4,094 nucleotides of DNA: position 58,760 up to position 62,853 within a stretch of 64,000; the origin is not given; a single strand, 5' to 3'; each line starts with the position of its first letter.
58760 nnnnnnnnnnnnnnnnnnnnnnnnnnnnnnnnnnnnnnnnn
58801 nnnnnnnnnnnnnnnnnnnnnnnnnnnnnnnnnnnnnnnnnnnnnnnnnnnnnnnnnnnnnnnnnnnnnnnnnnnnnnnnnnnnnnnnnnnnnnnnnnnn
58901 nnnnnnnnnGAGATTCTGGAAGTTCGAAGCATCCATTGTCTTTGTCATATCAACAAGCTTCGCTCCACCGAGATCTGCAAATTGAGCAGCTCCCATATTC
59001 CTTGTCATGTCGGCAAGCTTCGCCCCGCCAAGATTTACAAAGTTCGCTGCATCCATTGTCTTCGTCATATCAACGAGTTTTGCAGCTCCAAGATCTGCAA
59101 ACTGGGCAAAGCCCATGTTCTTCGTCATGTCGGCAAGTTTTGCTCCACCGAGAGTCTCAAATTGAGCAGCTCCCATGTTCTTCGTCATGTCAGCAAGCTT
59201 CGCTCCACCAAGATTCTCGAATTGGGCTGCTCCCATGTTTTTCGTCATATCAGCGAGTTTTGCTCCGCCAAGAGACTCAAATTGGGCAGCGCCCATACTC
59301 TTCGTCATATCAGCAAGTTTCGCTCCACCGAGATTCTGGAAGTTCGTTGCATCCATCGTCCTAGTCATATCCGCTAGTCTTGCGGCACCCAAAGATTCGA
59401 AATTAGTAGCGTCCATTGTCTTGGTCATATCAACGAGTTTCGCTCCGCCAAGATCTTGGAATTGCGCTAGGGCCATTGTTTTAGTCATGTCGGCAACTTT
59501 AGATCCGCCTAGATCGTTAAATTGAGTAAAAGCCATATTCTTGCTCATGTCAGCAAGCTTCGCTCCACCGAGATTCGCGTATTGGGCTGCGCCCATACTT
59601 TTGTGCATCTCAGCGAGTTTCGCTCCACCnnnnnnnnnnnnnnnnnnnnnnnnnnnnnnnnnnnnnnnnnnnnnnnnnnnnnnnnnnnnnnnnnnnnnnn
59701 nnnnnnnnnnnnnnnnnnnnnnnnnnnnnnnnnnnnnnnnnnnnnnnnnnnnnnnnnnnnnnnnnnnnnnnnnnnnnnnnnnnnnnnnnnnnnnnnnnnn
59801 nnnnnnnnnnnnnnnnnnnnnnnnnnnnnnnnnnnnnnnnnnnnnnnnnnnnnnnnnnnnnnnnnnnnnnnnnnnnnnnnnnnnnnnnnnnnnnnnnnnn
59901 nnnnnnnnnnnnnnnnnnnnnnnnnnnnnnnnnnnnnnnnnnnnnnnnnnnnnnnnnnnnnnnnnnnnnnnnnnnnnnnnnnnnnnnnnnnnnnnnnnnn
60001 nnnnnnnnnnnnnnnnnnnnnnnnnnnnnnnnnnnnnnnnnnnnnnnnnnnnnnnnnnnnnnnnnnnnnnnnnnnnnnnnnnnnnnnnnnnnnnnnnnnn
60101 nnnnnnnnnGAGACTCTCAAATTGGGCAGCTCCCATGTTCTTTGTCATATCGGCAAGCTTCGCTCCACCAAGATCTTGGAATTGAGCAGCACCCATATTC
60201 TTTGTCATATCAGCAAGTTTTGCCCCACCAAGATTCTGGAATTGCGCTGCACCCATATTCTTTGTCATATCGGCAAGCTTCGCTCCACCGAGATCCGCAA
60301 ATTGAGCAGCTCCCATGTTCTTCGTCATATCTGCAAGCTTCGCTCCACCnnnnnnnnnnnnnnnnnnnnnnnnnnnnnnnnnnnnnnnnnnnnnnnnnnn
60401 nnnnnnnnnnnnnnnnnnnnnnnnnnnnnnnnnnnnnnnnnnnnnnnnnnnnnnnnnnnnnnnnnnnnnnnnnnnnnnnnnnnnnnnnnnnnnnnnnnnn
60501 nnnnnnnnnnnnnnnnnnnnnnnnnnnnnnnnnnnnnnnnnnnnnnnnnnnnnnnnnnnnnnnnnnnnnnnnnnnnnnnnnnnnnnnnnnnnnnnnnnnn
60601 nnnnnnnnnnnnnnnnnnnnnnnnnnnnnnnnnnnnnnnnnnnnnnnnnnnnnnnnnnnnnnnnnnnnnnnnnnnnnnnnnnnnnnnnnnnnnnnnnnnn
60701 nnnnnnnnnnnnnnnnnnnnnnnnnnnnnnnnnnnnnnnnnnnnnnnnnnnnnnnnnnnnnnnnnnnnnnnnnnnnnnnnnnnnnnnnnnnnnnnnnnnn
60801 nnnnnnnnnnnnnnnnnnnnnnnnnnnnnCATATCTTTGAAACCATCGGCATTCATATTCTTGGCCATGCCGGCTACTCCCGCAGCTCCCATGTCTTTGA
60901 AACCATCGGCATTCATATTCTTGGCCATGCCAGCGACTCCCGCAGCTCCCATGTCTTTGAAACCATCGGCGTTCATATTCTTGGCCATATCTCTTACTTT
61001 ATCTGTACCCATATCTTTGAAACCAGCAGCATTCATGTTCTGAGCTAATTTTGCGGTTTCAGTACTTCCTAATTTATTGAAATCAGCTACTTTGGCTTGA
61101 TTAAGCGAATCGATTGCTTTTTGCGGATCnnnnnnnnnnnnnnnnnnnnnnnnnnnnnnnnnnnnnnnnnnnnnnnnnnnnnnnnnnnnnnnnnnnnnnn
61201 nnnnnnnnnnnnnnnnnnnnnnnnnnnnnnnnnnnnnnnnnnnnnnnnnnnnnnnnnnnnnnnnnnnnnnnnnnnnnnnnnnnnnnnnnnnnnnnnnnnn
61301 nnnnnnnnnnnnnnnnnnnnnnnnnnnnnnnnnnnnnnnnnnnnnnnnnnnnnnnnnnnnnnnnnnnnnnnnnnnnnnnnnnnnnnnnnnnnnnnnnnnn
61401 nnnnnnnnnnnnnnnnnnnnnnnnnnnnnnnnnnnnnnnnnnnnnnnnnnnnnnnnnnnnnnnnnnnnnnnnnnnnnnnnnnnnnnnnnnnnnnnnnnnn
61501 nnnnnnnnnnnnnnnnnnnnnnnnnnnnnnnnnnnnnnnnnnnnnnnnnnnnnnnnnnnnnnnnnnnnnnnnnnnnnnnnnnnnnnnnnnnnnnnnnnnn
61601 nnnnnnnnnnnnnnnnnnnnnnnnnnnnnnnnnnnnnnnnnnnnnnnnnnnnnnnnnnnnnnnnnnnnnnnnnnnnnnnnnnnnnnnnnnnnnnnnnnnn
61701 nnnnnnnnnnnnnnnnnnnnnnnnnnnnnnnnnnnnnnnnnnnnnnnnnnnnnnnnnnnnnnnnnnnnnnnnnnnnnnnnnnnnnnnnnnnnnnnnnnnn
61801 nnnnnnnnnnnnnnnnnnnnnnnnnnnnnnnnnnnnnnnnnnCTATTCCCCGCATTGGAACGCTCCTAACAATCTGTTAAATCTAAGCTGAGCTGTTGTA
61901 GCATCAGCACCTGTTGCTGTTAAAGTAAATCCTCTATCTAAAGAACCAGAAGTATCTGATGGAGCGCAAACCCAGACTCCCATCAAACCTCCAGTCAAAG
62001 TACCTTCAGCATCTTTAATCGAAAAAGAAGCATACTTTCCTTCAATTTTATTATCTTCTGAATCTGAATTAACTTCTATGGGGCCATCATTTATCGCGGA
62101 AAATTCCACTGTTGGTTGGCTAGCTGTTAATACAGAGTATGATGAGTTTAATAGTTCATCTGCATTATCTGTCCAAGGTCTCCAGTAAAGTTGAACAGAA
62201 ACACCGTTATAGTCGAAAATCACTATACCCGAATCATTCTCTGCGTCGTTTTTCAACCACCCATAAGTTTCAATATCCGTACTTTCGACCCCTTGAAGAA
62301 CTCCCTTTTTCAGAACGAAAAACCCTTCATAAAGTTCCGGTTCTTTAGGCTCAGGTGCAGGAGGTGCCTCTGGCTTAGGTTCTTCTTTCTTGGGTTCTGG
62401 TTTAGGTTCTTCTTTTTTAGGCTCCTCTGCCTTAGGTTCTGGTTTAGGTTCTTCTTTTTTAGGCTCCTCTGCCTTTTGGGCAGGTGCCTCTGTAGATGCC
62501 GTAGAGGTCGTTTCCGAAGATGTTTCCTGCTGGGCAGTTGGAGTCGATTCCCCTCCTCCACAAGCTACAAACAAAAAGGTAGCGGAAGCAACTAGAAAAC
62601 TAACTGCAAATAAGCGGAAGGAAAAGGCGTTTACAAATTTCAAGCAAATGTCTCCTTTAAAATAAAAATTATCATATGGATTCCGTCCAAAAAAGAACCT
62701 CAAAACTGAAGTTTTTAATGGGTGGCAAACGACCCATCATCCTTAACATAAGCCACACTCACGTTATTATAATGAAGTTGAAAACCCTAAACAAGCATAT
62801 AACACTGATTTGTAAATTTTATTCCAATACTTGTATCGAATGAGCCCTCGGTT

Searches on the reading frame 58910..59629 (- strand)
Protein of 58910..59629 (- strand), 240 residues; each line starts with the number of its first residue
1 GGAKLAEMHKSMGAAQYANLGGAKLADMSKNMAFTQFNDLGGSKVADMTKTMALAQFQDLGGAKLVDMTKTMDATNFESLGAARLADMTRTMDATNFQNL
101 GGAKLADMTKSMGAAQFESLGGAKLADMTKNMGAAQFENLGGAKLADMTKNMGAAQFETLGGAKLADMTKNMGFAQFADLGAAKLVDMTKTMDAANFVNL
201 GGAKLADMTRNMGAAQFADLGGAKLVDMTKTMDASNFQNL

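Call 31: predict_structure(alignment_id=A3)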
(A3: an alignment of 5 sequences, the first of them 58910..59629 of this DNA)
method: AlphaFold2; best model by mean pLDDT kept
length: 240 residues; sequences in the alignment: 5
mean_pLDDT: 94.3   pTM: 0.87
mean pLDDT of the five models: 94.3, 94.0, 93.7, 92.9, 37.1
residues with pLDDT >= 90: 214; 70-90: 25; 50-70: 1; < 50: 0
segments of 3 or more residues with pLDDT < 50: none
pLDDT, mean of each block of 10 residues (from residue 1): 79 90 94 92 95 96 97 97 97 98 97 97 97 97 97 97 97 96 96 95 92 93 91 83
secondary structure, 60 per line:
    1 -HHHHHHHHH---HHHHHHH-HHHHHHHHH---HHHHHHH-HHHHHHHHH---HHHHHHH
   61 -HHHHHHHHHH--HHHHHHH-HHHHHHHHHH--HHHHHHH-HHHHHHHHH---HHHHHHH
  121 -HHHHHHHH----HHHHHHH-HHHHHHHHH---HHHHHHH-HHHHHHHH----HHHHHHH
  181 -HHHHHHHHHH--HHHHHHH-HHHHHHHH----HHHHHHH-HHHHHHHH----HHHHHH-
elements in order: H2-10 H14-20 H22-30 H34-40 H42-50 H54-60 H62-71 H74-80 H82-91 H94-100 H102-110 H114-120 H122-129 H134-140 H142-150 H154-160 H162-169 H174-180 H182-191 H194-200 H202-209 H214-220 H222-229 H234-239
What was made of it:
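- On Leucine-rich repeat (LRR): AF2 predicts no strands (call 31).
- AF2 pLDDT 94.3, pTM 0.87 (call 31). One of the five models had pLDDT 37 (call 31). Four of five AF2 models agree at pLDDT 93-94 on the most diverged stretch (call 31). AF2 predicts no strand at all (call 31).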

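Call 36: fold_search(model_id=the predicted structure, library=pdb)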
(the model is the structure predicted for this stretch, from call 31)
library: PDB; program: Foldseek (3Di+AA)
matches with E <= 10: 873; with E <= 0.001: 0
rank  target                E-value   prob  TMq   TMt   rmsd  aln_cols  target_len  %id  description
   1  8g9j                  1.7e-03  0.54  0.13  0.15  16.3       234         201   11  Geometrically programmable nanomaterial construction using regularized protein building blocks (released 2024-03-13)
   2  8g9k_B                2.1e-03  0.47  0.13  0.15  16.6       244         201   12  Geometrically programmable nanomaterial construction using regularized protein building blocks (released 2024-03-13)
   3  8g9k_A                3.2e-03  0.47  0.13  0.15  16.3       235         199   14  Geometrically programmable nanomaterial construction using regularized protein building blocks (released 2024-03-13)
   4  8v3b_a                3.7e-03  0.90  0.27  0.19  13.5       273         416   10  Computational Designed Nanocage O43_129_+4 (released 2024-03-13)
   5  9i05_XC               5.0e-03  0.96  0.26  0.23  12.4       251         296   10  Cryo-EM structure of the large subunit of the mitochondrial ribosome from Toxoplasma gondii (released 2025-06-11)
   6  5h7c_A                5.5e-03  0.57  0.17  0.12  16.8       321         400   12  Crystal structure of a repeat protein with two Protein A-DHR14 repeat modules (released 2017-06-28)
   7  6u1s_A                5.5e-03  0.33  0.14  0.12  18.0       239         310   11  Cryo-EM structure of a de novo designed 16-helix transmembrane nanopore, TMHC8_R. (released 2020-08-19)
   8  5h7c_C                8.3e-03  0.85  0.26  0.18  16.5       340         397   12  Crystal structure of a repeat protein with two Protein A-DHR14 repeat modules (released 2017-06-28)
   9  5b56_B                9.7e-03  0.98  0.38  0.26  10.3       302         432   12  Crystal structure of HIV-1 VPR C-Terminal domain and DIBB-M-Importin-Alpha2 complex (released 2016-06-01)
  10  9evd_3                1.2e-02  0.96  0.31  0.27  12.2       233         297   13  In situ structure of the peripheral stalk of the mitochondrial ATPsynthase in whole Polytomella cells (released 2024-09-18)
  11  9mf5_A                1.3e-02  0.94  0.32  0.16  12.4       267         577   12  CryoEM structure of the Protein Phosphatase 2A (Abeta-B56gamma-Calpha) holoenzyme complex (released 2025-07-09)
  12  5b56_A                1.5e-02  0.98  0.40  0.27  10.2       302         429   12  Crystal structure of HIV-1 VPR C-Terminal domain and DIBB-M-Importin-Alpha2 complex (released 2016-06-01)
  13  8y9r_B                1.6e-02  0.87  0.30  0.28  12.2       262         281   12  Crystal structure of Spiral2 microtubule-binding domain from Physcomitrella patens (released 2024-12-18)
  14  6ef4                  1.7e-02  0.84  0.28  0.16  13.8       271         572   12  Crystal structure of mouse PP2A Aalpha P179R mutant (released 2019-06-26)
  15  5xzx_A                1.8e-02  0.97  0.40  0.28  10.2       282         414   10  Crystal structure of importin-alpha3 bound to the nuclear localization signal of Ran-binding protein 3 (released 2017-08-09)
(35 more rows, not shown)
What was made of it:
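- On HEAT / ARM alpha-solenoids: Foldseek TMq is at most 0.40 and E at least 5e-3 (call 36).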

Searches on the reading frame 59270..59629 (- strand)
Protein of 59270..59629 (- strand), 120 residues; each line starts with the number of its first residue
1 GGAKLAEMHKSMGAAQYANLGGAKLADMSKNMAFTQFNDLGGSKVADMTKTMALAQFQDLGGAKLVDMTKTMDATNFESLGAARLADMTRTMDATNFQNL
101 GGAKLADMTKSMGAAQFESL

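Call 74: find_related_loci(query=A2, collection=metagenome_contigs, flank=10000)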
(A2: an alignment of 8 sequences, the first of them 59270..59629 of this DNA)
Query A2 (120 aa) in metagenome_contigs; peptide patterns used: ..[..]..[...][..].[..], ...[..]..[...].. (x = any residue, [..] = any of these).
66 stretches matched a pattern; 13 encode a relative of the query (tblastn E <= 1e-3); 13 distinct loci.
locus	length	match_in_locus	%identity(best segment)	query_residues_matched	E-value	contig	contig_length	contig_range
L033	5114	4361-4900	100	1-120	5e-76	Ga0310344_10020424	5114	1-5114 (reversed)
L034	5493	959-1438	73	1-120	1e-53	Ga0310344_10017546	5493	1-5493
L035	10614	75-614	72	1-120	2e-53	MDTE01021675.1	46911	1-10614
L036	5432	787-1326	59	1-120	4e-44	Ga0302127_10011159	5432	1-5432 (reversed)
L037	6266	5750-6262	65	1-120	8e-44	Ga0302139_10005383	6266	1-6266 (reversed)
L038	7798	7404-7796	62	1-120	2e-41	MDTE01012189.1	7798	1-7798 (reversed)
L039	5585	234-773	51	1-120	3e-35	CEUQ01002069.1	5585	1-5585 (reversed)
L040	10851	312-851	51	1-120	5e-35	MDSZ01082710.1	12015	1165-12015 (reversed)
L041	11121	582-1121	50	1-120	2e-34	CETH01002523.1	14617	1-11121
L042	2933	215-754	48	1-120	2e-33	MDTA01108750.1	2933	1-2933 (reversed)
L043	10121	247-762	49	1-120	1e-31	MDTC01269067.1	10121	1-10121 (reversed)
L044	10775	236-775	50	1-120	4e-31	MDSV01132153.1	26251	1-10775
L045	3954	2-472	48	1-120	8e-30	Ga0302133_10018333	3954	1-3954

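Call 83: search_solved_structures(query=A2, max_evalue=10, show_alignments=2)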
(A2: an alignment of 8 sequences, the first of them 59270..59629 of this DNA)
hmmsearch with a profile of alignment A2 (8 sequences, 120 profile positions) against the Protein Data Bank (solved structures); distinct sequences matched with E-value up to 10: 6.
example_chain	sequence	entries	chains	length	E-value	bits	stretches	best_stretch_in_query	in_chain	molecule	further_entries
4fmz_A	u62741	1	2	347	0.00058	23.3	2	26-98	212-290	Internalin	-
2fhx_A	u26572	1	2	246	0.9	13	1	62-100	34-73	SPM-1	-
4bp0_A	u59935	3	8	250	0.92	12.9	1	62-100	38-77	METALLO-B-LACTAMASE | Beta-lactamase IMP-1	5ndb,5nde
4plc_A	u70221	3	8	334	0.96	12.9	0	8-89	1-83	lactate dehydrogenase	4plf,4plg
5ls3_B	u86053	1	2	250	0.97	12.9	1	62-100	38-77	Beta-lactamase IMP-1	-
6cvn_D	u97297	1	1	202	2.2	11.7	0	41-41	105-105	Microtubule-associated protein tau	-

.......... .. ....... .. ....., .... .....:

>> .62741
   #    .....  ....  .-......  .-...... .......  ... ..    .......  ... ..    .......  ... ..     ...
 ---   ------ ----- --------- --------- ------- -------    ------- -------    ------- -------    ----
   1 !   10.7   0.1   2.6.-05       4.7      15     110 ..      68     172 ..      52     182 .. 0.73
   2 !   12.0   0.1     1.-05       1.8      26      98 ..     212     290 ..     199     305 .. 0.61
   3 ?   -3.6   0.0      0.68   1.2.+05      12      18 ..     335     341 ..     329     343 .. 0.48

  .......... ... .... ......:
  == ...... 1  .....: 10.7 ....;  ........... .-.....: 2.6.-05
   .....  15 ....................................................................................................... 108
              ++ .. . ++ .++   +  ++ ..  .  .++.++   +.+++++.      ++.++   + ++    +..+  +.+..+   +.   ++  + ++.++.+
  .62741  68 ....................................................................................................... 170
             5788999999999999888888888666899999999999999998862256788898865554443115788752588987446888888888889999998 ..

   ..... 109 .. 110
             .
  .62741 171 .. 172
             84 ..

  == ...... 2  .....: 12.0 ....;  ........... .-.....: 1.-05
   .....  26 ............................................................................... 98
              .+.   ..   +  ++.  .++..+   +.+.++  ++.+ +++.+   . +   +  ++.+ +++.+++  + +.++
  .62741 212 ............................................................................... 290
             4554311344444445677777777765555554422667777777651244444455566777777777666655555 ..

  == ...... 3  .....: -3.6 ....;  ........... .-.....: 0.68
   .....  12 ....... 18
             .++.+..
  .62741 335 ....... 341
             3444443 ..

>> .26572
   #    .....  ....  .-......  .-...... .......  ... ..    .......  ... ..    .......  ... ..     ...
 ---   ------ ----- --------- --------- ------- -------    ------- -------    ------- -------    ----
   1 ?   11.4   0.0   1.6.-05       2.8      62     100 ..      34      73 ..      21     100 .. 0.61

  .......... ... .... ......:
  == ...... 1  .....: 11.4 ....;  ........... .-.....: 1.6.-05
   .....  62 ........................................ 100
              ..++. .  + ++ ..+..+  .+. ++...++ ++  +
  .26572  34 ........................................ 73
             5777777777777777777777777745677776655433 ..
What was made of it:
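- On Leucine-rich repeat (LRR): The internalin stretches have E 1.8-4.7 and need gaps in every unit (call 83).
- A profile of the array hits an internalin at a whole-sequence E of 5.8e-4 (call 83). The individual internalin stretches have E 1.8-4.7 and need a 2-residue gap in every unit (call 83).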

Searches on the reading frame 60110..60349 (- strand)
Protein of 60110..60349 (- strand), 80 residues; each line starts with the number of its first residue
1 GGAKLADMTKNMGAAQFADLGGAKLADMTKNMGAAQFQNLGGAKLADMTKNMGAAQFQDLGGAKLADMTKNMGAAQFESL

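Call 44: search_protein_families(library=pfam, proteins=[window:60110-60349:-], max_evalue=10)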
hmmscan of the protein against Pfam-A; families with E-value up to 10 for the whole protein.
seq(80 aa): 10 families
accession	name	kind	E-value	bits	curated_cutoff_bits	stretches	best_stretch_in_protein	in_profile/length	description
PF10393.14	Matrilin_ccoil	-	0.011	15.9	26.3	0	63-74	29-40/45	Trimeric coiled-coil oligomerisation domain of matrilin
PF12121.13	DD_K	-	0.028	14.8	20.9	0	7-15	5-12/22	Dermaseptin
PF18016.8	SAM_3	-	0.033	14.6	22.6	0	35-51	30-46/65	SAM domain (Sterile alpha motif)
PF11731.14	Cdd1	-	0.034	14.8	25.5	1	38-72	9-45/86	Pathogenicity locus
PF11313.14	DUF3116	-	0.062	13.8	25.9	1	27-51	18-42/84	Protein of unknown function (DUF3116)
PF03610.21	EIIA-man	-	0.072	13.7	21.4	1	26-67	32-73/116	PTS system fructose IIA component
PF09035.16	Tn916-Xis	-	0.2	12.3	22.9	0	13-37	20-45/69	Excisionase from transposon Tn916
PF12207.13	DUF3600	-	0.39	11.1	26.5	0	22-40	30-48/160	Domain of unknown function (DUF3600)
PF08648.17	SNRNP27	-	1.4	9.5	23.1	0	66-79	4-17/56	U4/U6.U5 small nuclear ribonucleoproteins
PF11430.13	EGL-1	-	2.2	8.6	21.2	0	2-8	4-10/20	Programmed cell death activator EGL-1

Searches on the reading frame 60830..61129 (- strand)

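Call 44: search_protein_families(library=pfam, proteins=[window:60830-61129:-], max_evalue=10)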
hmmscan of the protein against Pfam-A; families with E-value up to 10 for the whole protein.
seq(100 aa): 5 families
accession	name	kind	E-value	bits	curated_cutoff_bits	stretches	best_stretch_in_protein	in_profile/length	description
PF03989.18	DNA_gyraseA_C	-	0.0011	18.8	27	2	66-96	9-39/48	DNA gyrase C-terminal domain, beta-propeller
PF00477.22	LEA_5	-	0.0019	19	40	1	29-65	49-86/109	Small hydrophilic plant seed protein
PF17657.6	DNA_pol3_finger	-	0.0071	16.1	22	1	21-61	28-68/166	Bacterial DNA polymerase III alpha subunit finger domain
PF17210.9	SdrD_B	-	0.019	15.6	29.7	2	71-92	10-31/112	SdrD B-like domain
PF22170.1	AnkX_ins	-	0.12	13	27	1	20-56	32-68/83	Phosphocholine transferase AnkX insertion domain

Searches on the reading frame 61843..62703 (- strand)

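Call 11: search_protein_families(library=pfam, proteins=[window:61843-62703:-])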
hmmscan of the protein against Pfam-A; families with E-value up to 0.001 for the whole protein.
window:61843-62703:- (286 aa): 1 family
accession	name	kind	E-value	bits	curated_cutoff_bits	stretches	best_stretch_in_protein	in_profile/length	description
PF05887.16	Trypan_PARP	-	3.1e-05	24.4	100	1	59-123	45-108/134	Procyclic acidic repetitive protein (PARP)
